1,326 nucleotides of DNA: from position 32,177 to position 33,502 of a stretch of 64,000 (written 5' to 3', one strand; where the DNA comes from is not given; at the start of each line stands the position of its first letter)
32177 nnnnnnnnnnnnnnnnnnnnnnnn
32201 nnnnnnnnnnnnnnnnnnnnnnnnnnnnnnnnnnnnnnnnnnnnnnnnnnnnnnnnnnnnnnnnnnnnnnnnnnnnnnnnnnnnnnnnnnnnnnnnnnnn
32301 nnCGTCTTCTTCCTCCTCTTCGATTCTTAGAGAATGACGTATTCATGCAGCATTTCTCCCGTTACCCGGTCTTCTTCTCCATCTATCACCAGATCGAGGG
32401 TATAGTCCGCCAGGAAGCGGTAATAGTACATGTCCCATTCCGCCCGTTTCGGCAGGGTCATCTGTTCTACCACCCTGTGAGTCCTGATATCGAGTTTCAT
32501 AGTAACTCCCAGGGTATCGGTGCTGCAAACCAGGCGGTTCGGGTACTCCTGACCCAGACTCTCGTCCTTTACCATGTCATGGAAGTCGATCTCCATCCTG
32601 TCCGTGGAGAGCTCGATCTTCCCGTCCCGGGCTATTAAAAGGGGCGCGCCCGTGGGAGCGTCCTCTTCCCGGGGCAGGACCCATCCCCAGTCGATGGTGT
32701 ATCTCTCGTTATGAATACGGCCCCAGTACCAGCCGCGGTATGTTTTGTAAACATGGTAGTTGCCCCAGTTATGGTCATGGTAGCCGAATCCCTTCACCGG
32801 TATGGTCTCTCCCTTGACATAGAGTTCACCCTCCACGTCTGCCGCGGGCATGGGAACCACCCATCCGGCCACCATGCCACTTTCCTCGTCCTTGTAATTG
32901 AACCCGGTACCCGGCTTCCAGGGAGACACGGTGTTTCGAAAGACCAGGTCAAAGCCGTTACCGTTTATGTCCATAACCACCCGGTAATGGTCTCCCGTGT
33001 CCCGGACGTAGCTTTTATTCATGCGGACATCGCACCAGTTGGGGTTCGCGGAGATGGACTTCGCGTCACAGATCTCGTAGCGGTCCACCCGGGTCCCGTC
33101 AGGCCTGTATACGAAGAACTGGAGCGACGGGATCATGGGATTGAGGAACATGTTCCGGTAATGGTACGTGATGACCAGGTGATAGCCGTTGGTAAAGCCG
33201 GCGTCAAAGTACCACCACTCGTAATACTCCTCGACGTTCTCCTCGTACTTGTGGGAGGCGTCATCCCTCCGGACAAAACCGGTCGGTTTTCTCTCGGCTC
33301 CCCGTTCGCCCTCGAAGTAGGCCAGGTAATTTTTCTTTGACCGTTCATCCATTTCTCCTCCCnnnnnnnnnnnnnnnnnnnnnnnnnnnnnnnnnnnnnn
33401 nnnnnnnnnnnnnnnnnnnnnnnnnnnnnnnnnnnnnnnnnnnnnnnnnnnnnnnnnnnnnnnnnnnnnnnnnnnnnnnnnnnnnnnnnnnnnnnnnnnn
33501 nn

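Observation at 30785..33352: CrtI-family flavoprotein and CrtC/AttH-like putative hydratase embedded in the beta-oxidation supercluster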

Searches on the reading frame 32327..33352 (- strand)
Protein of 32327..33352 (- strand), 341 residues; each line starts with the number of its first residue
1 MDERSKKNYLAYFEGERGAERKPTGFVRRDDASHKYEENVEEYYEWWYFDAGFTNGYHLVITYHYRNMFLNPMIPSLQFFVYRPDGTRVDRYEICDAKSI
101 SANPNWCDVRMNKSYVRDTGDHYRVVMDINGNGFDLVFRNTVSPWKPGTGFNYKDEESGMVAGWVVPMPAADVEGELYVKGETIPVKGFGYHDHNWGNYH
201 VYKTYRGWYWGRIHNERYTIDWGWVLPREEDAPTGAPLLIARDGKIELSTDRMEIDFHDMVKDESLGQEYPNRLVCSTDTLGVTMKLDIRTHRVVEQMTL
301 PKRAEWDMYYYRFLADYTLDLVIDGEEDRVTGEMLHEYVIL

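Call 3: search_protein_families(library=pfam, proteins=[window:32327-33352:-])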
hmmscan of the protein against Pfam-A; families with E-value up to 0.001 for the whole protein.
window:32327-33352:- (341 aa): 2 families
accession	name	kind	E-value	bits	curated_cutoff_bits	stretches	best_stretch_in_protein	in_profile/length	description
PF07143.17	CrtC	-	0.00024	22.2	22.5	0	112-198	82-168/168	CrtC N-terminal lipocalin domain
PF24137.2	DA_N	-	0.00027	21.1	27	0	41-196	40-219/219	Diels-Alderase N-terminal domain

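Call 5: search_protein_families(library=ncbifam, proteins=[window:32327-33352:-], max_evalue=0.01)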
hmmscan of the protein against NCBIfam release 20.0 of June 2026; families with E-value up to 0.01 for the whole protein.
window:32327-33352:- (341 aa): 1 family
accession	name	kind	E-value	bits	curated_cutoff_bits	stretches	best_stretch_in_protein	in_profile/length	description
NF045922.1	CarotHydtaseCrtCRhod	equivalog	0.003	17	400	1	164-220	111-165/278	carotenoid 1,2-hydratase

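Call 6: search_solved_structures(query=window:32327-33352:-, max_evalue=10, show_alignments=2)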
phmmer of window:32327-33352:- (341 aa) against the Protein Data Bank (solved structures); distinct sequences matched with E-value up to 10: 3.
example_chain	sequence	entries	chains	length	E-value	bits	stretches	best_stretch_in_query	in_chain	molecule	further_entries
2ich_A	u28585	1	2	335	0.00098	21.2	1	107-213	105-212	Putative AttH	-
7a0q_A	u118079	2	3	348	0.0036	19.3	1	100-225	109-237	CrtC domain-containing protein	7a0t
2q9v_A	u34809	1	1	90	2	10.3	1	143-188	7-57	Membrane-associated guanylate kinase, WW and PDZ domain-containing protein 1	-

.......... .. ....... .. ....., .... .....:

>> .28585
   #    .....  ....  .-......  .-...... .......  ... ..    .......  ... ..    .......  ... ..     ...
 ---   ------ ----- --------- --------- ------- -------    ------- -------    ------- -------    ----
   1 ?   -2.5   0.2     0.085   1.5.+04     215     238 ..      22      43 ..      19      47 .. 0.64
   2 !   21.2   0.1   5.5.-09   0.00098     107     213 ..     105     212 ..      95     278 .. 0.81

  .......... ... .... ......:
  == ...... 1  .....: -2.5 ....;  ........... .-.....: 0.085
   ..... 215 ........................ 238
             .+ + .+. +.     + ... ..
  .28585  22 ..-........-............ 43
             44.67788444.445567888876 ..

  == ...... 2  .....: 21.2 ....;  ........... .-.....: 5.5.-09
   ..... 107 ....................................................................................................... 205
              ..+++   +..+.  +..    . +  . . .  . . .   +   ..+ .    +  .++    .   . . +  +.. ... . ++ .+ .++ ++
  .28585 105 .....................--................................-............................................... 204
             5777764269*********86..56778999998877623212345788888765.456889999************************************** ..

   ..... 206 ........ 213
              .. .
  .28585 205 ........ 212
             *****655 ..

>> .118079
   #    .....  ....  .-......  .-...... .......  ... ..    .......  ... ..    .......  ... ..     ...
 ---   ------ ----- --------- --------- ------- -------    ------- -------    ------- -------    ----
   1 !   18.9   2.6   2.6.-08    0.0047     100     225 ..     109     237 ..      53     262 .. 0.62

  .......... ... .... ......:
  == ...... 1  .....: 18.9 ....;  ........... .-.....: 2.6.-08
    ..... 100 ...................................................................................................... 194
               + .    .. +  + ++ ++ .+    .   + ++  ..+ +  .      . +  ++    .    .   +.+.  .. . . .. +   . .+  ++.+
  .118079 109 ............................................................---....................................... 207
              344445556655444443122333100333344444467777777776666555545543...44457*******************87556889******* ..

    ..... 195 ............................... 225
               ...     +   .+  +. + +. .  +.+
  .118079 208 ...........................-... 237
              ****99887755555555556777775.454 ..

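Call 10: find_encoding_contigs(protein=window:32327-33352:-, flank=10000, max_places=6)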
Protein window:32327-33352:- (341 aa): no gene with exactly this product is on record in the collection.

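Call 11: find_homologous_proteins(query=window:32327-33352:-)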
Query window:32327-33352:- (341 aa): 838 proteins with E <= 0.001 among 1475 candidates; the best 120 are listed.
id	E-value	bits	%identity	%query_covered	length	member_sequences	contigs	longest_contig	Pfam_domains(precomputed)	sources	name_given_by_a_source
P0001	2.6e-241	818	100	100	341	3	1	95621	-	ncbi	-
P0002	4.9e-173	593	71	100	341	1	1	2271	PF07143.18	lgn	-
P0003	1.6e-161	555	66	100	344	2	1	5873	PF07143.18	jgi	jgi:predicted secreted hydrolase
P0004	8.8e-160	550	66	99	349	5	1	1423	PF07143.18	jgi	jgi:predicted secreted hydrolase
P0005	4.9e-157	541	67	99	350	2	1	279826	PF07143.18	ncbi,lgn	-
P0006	5.3e-155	534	66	100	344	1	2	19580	-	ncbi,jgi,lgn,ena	-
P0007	2.2e-153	528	63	100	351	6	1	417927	PF07143.18,PF24137.2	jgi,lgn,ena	-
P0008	9.9e-153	526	63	99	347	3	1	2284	-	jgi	-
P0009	4.5e-147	508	59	100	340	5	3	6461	-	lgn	-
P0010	1.9e-144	499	61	100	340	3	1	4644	PF07143.18,PF24137.2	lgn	-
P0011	2.9e-144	498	60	100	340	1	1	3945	PF07143.18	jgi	jgi:predicted secreted hydrolase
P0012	7.3e-142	491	60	100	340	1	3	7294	PF07143.18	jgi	jgi:predicted secreted hydrolase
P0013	1.2e-141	490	58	100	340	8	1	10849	PF07143.18,PF24137.2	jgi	jgi:hypothetical protein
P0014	2.3e-139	482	58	100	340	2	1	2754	-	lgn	-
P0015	3.9e-138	478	57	100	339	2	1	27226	PF24137.2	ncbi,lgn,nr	ncbi:MAG: hypothetical protein U9P49_01465 [Thermodesulfobacteriota bacterium]|nr:hypothetical prote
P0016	9.8e-138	477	58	100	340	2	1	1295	PF07143.18,PF24137.2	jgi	-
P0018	2.0e-137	476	57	100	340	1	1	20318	PF07143.18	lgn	-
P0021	4.9e-134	465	55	100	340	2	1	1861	PF07143.18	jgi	-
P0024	1.3e-132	460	55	100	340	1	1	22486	PF07143.18,PF24137.2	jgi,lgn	-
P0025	2.9e-132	459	56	100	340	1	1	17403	PF07143.18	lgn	-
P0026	3.8e-132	459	52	100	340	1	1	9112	PF07143.18,PF24137.2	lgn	-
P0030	5.9e-130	451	55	100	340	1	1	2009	PF07143.18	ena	-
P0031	8.9e-130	451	55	100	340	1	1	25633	PF07143.18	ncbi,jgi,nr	ncbi:MAG: hypothetical protein KKB20_15870 [Proteobacteria bacterium]|nr:hypothetical protein [Pseud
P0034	3.1e-128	446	54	100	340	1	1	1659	PF07143.18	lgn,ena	-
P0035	3.3e-128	446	54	99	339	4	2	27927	PF07143.18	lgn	-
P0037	5.9e-128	445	56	100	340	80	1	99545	-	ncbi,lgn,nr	ncbi:MAG: hypothetical protein HPY65_17750 [Syntrophaceae bacterium]|nr:hypothetical protein [Syntro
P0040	3.0e-127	442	54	100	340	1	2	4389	PF07143.18,PF24137.2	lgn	-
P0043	3.4e-126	439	53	100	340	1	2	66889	PF07143.18,PF24137.2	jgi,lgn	jgi:predicted secreted hydrolase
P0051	5.5e-123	428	54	100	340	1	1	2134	PF07143.18,PF24137.2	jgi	jgi:hypothetical protein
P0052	6.4e-123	428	53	100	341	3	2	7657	PF07143.18,PF24137.2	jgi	-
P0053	6.9e-123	428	51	100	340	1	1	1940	PF07143.18,PF24137.2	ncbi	-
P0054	8.2e-123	428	54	96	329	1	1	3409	PF07143.18,PF24137.2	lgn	-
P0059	5.5e-121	422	50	100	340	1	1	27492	PF07143.18,PF24137.2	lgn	-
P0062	6.6e-120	418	51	100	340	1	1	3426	PF07143.18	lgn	-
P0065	2.0e-119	417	51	100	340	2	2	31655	PF07143.18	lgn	-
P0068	1.5e-118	414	52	100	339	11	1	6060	PF07143.18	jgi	-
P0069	2.0e-117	410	50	100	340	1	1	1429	PF07143.18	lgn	-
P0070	6.0e-117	409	50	99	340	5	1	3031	PF07143.18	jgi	jgi:predicted secreted hydrolase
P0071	4.2e-116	406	50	100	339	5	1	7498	PF07143.18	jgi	jgi:predicted secreted hydrolase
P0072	9.8e-116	405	51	99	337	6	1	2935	PF07143.18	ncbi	-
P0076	1.5e-113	397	49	100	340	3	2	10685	PF07143.18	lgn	-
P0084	4.3e-88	314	43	99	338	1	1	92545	PF07143.18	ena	-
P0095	9.3e-80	286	39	98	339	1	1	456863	PF07143.18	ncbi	ncbi:MAG: lipocalin-like domain-containing protein [Thermodesulfobacteriota bacterium]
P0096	1.8e-79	285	39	100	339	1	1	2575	PF07143.18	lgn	-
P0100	1.7e-77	279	39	98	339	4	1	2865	PF07143.18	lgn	-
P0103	1.3e-76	276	40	99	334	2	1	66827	-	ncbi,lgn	ncbi:MAG: lipocalin-like domain-containing protein [Chloroflexota bacterium]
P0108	1.9e-75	272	40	94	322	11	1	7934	PF07143.18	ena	-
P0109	3.0e-75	271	38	99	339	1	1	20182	PF07143.18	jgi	-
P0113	5.6e-74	267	37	99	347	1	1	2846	PF07143.18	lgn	-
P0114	9.0e-74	267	38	98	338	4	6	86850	PF07143.18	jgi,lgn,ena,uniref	jgi:hypothetical protein|uniref:AttH domain-containing protein n=1 Tax=Desulfomonile tiedjei TaxID=2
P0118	2.4e-61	226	38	80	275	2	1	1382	PF07143.18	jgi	-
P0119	5.4e-52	195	32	93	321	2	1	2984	PF07143.18,PF24137.2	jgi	-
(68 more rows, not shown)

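Call 12: find_related_loci(query=window:32327-33352:-, collection=genome_contigs, flank=10000)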
Query window:32327-33352:- (341 aa) in genome_contigs; peptide patterns used: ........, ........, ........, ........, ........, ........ (x = any residue, [..] = any of these).
24 stretches matched a pattern; 19 encode a relative of the query (tblastn E <= 1e-3); 19 distinct loci.
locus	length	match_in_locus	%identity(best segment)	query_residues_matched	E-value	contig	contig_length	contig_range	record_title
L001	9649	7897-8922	63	1-341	3e-154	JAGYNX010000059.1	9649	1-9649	MAG: Spirochaetes bacterium isolate M55B154 59, whole genome shotgun sequence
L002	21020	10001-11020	56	1-341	1e-130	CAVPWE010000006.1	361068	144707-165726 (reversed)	MAG: uncultured delta proteobacterium isolate MFD00032.bin.1.44 genome assembly, contig: contig_8695, whole genome shotg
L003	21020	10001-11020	53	1-341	7e-127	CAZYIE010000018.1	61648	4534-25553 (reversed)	MAG TPA_asm: uncultured Smithella sp. isolate binchicken_co113_249 genome assembly, contig: NODE_521_length_61648_cov_3.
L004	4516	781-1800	53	1-341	6e-127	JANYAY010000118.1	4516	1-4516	MAG: Deltaproteobacteria bacterium isolate GL140_5_metabat_391 GL140_5_k141_230599, whole genome shotgun sequence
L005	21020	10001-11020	55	1-341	2e-125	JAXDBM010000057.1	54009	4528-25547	MAG: Syntrophales bacterium isolate POMEDNA-B18 Raw2_k127_268302, whole genome shotgun sequence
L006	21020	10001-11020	54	1-341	2e-125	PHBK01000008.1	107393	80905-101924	MAG: Deltaproteobacteria bacterium HGW-Deltaproteobacteria-12 bjp_ig2069_scaffold_152, whole genome shotgun sequence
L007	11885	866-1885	55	1-341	3e-125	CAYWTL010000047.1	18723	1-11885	MAG TPA_asm: uncultured Syntrophaceae bacterium isolate SRP192927_co7_613 genome assembly, contig: NODE_5316_length_1872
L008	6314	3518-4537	49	1-341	8e-115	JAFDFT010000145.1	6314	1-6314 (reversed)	MAG: Deltaproteobacteria bacterium isolate Meg22_02_Bin_86 Meg22_02_Bin_86_scaffold_25058, whole genome shotgun sequence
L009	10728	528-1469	41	24-341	4e-81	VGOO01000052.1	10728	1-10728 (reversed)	MAG: Chloroflexi bacterium isolate M_DeepCast_400m_m2_044 M_DeepCast_400m_m2_044_Ga0194112_10011866, whole genome shotgu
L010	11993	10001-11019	53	1-341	3e-105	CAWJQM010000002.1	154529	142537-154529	MAG: uncultured delta proteobacterium isolate MFD02979.bin.2.91 genome assembly, contig: contig_101614, whole genome sho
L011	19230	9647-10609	37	19-341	2e-71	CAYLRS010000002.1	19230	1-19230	MAG TPA_asm: uncultured Dehalococcoidales bacterium isolate binchicken_co91_488 genome assembly, contig: NODE_3131_lengt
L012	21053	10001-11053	28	4-341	6e-36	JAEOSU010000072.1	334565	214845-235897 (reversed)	MAG: Promethearchaeota archaeon isolate YT_039 k127_36294859, whole genome shotgun sequence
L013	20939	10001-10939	28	44-341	2e-35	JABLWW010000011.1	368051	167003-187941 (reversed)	MAG: Anaerolineae bacterium isolate Ch10 contig11, whole genome shotgun sequence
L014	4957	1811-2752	25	40-341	4e-28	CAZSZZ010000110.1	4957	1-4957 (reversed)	MAG TPA_asm: uncultured Candidatus Izemoplasmatales bacterium isolate SRP141559_co1_88 genome assembly, contig: NODE_108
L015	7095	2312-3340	23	3-339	2e-24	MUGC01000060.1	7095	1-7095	MAG: Thermoplasmata archaeon M9B1D M9B1D_scaffold_475, whole genome shotgun sequence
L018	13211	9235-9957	30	27-271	3e-19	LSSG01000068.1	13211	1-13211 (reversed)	MAG: Thermoplasmatales archaeon SG8-52-3 WOR_8-12_6760, whole genome shotgun sequence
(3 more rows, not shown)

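Call 15: list_cluster_members(proteins=[P0001, P0005, P0007, P0037, P0114])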
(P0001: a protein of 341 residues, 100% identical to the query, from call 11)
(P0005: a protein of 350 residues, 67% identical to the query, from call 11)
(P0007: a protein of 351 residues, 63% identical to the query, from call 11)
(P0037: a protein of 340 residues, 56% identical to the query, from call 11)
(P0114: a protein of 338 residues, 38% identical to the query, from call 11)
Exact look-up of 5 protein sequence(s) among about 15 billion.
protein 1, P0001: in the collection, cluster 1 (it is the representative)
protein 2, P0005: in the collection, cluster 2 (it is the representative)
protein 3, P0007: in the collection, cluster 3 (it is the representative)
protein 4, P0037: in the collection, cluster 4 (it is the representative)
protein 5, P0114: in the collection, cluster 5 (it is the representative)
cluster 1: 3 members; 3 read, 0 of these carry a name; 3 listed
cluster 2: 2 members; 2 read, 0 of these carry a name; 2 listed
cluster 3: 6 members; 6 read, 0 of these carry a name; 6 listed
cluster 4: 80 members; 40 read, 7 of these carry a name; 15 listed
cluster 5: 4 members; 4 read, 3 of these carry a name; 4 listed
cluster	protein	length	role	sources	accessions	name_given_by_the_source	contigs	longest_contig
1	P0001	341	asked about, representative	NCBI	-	-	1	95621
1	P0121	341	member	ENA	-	-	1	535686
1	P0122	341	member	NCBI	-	-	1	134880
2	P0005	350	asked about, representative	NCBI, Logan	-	-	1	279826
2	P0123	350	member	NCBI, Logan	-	-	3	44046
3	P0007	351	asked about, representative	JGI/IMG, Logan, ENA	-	-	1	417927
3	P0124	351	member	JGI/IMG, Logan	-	-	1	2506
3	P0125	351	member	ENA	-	-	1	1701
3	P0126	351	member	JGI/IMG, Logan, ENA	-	-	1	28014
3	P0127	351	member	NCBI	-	-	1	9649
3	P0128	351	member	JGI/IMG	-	-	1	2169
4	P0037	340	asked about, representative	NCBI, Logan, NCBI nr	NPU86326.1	MAG: hypothetical protein HPY65_17750 [Syntrophaceae bacterium] | hypothetical protein [Syntrophaceae bacterium]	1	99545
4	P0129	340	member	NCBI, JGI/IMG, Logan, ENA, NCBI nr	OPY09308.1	MAG: Hydroxyneurosporene synthase (CrtC) [Syntrophaceae bacterium PtaB.Bin095]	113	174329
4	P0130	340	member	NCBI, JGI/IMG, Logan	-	predicted secreted hydrolase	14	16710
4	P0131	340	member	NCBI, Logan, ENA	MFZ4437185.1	MAG: hypothetical protein ACOYOS_02045 [Syntrophales bacterium]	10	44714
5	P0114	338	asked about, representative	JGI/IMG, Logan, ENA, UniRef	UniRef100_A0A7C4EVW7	hypothetical protein | AttH domain-containing protein n=1 Tax=Desulfomonile tiedjei TaxID=2358 ...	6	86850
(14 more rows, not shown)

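Call 39: predict_structure(alignment_id=A1)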
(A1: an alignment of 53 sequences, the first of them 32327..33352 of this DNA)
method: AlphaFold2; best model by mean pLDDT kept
length: 341 residues; sequences in the alignment: 53
mean_pLDDT: 95.6   pTM: 0.92
mean pLDDT of the five models: 95.6, 95.5, 95.4, 95.0, 95.0
residues with pLDDT >= 90: 322; 70-90: 15; 50-70: 4; < 50: 0
segments of 3 or more residues with pLDDT < 50: none
pLDDT, mean of each block of 10 residues (from residue 1): 95 97 96 80 95 95 95 94 93 94 96 97 97 97 97 95 97 97 96 96 96 94 97 97 98 97 96 98 98 93 93 97 98 95 96
secondary structure, 60 per line:
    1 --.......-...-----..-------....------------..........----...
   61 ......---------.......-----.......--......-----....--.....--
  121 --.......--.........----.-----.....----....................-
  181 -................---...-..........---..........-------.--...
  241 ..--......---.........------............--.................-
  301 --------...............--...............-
elements in order: H3-9 H28-31 E44-53 E58-66 E76-82 E88-94 E100-102 E108-111 E114-118 E123-129 E132-140 E151-155 E160-179 E182-197 E205-214 E218-227 E238-242 E245-250 E254-262 E269-280 E283-299 E309-323 E326-340

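Call 43: fold_search(model_id=the predicted structure, library=pdb)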
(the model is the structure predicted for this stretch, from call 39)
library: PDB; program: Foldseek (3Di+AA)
matches with E <= 10: 650; with E <= 0.001: 27
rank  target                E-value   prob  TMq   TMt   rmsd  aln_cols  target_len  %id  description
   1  6kbc                  4.5e-13  1.00  0.66  0.60   5.3       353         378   17  Crystal structure of CghA with Sch210972 (released 2020-06-24)
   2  7a0q_A                6.3e-13  1.00  0.60  0.62   5.6       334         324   15  Crystal structure of kievitone hydratase from Nectria haematococca (C2 SG) (released 2021-08-18)
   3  7a0t_B                1.5e-12  1.00  0.61  0.64   5.2       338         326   15  Crystal structure of kievitone hydratase from Nectria haematococca (P21 SG) (released 2021-08-18)
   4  6kaw                  2.4e-12  1.00  0.65  0.59   5.5       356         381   16  Crystal structure of CghA (released 2020-06-24)
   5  7a0t_A                2.7e-12  1.00  0.63  0.65   5.0       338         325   15  Crystal structure of kievitone hydratase from Nectria haematococca (P21 SG) (released 2021-08-18)
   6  2ich_A                2.7e-12  1.00  0.63  0.66   6.2       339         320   17  CRYSTAL STRUCTURE OF A PUTATIVE ATTH (NE1406) FROM NITROSOMONAS EUROPAEA AT 2.00 A RESOLUTION (released 2006-10-03)
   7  7e5t_A                3.1e-12  1.00  0.65  0.60   8.1       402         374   13  Crystal structure of Fsa2 (released 2021-06-30)
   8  7e5t_B                3.6e-12  1.00  0.64  0.59   8.1       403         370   13  Crystal structure of Fsa2 (released 2021-06-30)
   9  7e5t_C                4.6e-12  1.00  0.66  0.61   6.2       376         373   14  Crystal structure of Fsa2 (released 2021-06-30)
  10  7e5u_C                4.8e-12  1.00  0.61  0.56   8.7       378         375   11  Crystal structure of Phm7 (released 2021-06-30)
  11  7dmn                  5.0e-12  1.00  0.64  0.60   5.9       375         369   14  Crystal structure of two pericyclases catalyzing [4+2] cycloaddition (released 2021-10-06)
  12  7e22                  5.3e-12  1.00  0.64  0.60   6.7       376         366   15  Crystal structure of two pericyclases catalyzing [4+2] cycloaddition (released 2022-02-09)
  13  2ich_B                7.1e-12  1.00  0.65  0.68   5.4       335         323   18  CRYSTAL STRUCTURE OF A PUTATIVE ATTH (NE1406) FROM NITROSOMONAS EUROPAEA AT 2.00 A RESOLUTION (released 2006-10-03)
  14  7e5v_C                9.1e-12  1.00  0.63  0.59   8.5       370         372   10  Crystal structure of Phm7 in complex with inhibitor (released 2021-06-30)
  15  7e5t_E                9.6e-12  1.00  0.66  0.61   6.2       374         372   13  Crystal structure of Fsa2 (released 2021-06-30)
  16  7e5t_D                1.7e-11  1.00  0.63  0.59   7.7       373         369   14  Crystal structure of Fsa2 (released 2021-06-30)
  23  9g2i_A                2.1e-08  1.00  0.57  0.55   7.8       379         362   13  25-phosphosteroid lyase + phosphate (released 2026-01-21)
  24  9g4c_A                2.3e-08  1.00  0.57  0.54   7.3       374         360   13  25-phosphosteroid lyase + phosphate + desmost-1,4-diene-3-one (released 2026-01-28)
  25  9fzn_B                7.7e-08  1.00  0.56  0.53   8.3       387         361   13  25-phosphosteroid lyase (25-PSL) (released 2026-01-14)
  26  9fzn_A                9.0e-08  1.00  0.56  0.53   7.4       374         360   13  25-phosphosteroid lyase (25-PSL) (released 2026-01-14)
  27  9g4c_B                9.4e-08  1.00  0.57  0.54   7.3       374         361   13  25-phosphosteroid lyase + phosphate + desmost-1,4-diene-3-one (released 2026-01-28)
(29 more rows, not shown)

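Call 52: find_encoding_contigs(protein=P0114, flank=10000, max_places=1)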
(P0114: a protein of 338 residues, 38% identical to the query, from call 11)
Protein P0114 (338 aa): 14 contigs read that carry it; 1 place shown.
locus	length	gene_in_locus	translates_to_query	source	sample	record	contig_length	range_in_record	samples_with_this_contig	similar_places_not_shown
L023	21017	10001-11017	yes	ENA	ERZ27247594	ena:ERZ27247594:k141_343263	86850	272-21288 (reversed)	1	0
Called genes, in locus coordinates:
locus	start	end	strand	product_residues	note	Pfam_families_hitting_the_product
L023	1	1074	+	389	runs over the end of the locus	PF00108:Thiolase_N (weak), PF22691:Thiolase_C_1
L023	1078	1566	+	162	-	PF12172:zf-ChsH2, PF01796:OB_ChsH2_C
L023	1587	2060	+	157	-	PF12172:zf-ChsH2, PF01796:OB_ChsH2_C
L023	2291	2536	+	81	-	PF01796:OB_ChsH2_C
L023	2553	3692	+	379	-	PF00108:Thiolase_N, PF22691:Thiolase_C_1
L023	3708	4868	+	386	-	PF00108:Thiolase_N, PF22691:Thiolase_C_1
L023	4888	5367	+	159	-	PF12172:zf-ChsH2 (weak), PF01796:OB_ChsH2_C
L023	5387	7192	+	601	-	PF02771:Acyl-CoA_dh_N, PF02770:Acyl-CoA_dh_M, PF00441:Acyl-CoA_dh_1, PF22924:ACOX_C_alpha1 (weak), PF12806:Acyl-CoA_dh_C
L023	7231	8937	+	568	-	PF00501:AMP-binding, PF13193:AMP-binding_C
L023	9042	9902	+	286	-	PF05853:BKACE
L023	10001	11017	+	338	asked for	PF07143:AttH (weak)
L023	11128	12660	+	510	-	PF00890:FAD_binding_2 (faint), PF01266:DAO (faint), PF13450:NAD_binding_8, PF01593:Amino_oxidase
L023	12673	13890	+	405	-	PF00108:Thiolase_N, PF00109:ketoacyl-synt, PF02803:Thiolase_C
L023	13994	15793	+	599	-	PF02771:Acyl-CoA_dh_N, PF02770:Acyl-CoA_dh_M, PF00441:Acyl-CoA_dh_1, PF12806:Acyl-CoA_dh_C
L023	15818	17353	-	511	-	PF13541:ChlI, PF01078:Mg_chelatase, PF07728:AAA_5, PF00493:MCM, PF13335:Mg_chelatase_C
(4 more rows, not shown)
